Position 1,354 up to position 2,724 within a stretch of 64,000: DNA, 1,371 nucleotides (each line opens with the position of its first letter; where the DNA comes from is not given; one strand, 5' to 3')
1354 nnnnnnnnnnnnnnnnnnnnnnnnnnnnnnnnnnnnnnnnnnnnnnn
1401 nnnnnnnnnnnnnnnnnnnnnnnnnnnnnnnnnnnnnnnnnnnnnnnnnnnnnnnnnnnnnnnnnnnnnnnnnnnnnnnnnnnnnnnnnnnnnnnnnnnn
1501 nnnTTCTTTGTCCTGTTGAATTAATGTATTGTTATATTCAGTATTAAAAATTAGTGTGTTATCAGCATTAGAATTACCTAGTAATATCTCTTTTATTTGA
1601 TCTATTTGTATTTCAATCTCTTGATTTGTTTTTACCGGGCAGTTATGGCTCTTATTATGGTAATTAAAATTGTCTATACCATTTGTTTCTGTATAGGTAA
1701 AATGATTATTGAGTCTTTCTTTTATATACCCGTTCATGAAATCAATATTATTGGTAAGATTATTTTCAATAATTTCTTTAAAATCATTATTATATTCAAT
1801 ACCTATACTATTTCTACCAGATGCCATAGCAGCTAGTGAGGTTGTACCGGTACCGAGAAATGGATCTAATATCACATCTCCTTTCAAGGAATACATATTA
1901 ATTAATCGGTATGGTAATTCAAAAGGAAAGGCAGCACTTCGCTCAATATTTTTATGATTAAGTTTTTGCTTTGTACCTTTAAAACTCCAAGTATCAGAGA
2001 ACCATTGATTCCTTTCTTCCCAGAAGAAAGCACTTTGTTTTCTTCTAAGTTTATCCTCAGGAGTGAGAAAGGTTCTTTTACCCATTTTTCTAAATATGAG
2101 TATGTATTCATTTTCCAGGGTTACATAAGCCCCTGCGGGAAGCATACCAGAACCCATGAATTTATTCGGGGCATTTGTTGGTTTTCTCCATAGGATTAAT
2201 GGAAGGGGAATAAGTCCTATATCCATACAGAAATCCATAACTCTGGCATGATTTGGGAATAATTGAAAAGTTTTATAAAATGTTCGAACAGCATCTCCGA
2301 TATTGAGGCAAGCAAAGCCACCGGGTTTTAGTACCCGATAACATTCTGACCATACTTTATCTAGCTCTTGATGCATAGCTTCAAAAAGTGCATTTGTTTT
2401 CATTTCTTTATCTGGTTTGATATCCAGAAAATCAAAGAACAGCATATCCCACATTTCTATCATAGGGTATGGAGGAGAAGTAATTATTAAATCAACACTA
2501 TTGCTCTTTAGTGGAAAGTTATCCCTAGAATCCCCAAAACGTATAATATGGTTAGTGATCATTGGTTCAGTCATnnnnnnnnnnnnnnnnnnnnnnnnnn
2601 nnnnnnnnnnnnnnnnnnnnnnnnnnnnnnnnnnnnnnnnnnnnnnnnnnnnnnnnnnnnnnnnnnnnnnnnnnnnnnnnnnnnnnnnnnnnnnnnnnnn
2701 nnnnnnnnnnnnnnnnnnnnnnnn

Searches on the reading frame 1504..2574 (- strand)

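Call 16: search_protein_families(library=pfam, proteins=[window:1504-2574:-], max_evalue=0.001)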
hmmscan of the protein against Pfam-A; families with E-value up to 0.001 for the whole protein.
window:1504-2574:- (357 aa): 4 families
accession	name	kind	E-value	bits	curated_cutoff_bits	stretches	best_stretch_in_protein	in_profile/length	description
PF01555.25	N6_N4_Mtase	-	6.6e-46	157.5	26.7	1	27-270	1-220/221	DNA methylase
PF08241.18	Methyltransf_11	-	1.2e-05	26.2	21.2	0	64-89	70-94/95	Methyltransferase domain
PF13649.12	Methyltransf_25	-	5.8e-05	24.1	27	0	61-86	72-97/97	Methyltransferase domain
PF01170.24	UPF0020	-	0.00016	21.9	22.3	0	231-280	28-65/197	RMKL-like, methyltransferase domain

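Call 17: search_protein_families(library=phrogs, proteins=[window:1504-2574:-], max_evalue=0.001)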
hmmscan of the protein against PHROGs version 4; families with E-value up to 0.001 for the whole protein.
window:1504-2574:- (357 aa): 12 families
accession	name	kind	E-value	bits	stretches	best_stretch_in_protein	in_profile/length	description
phrog_67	-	other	3.7e-43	149.6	1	3-326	118-394/743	DNA methyltransferase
phrog_498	-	other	4.1e-18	66.2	1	187-305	330-457/633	DNA methyltransferase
phrog_18146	-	other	7.6e-13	49.2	1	214-276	51-113/452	DNA methyltransferase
phrog_3008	-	other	2.2e-12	47.8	1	182-275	123-213/244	DNA methyltransferase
phrog_6025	-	other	5.5e-11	43.4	1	6-145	9-124/192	DNA methyltransferase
phrog_12517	-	unknown function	3.7e-09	37.2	0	13-108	164-249/316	-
phrog_18293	-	other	5.9e-09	36.9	1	217-273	51-107/119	methyltransferase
phrog_6952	-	other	1.6e-08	35.6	1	191-266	97-168/181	DNA methyltransferase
phrog_16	-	DNA, RNA and nucleotide metabolism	1.1e-07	31.4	1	185-265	817-901/986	DNA helicase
phrog_23148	-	unknown function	4.9e-07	30.9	1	209-274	82-147/165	-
phrog_23085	-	unknown function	7.8e-07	29.8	1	187-271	15-103/138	-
phrog_8769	-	other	2.9e-06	28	1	233-273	13-53/71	methyltransferase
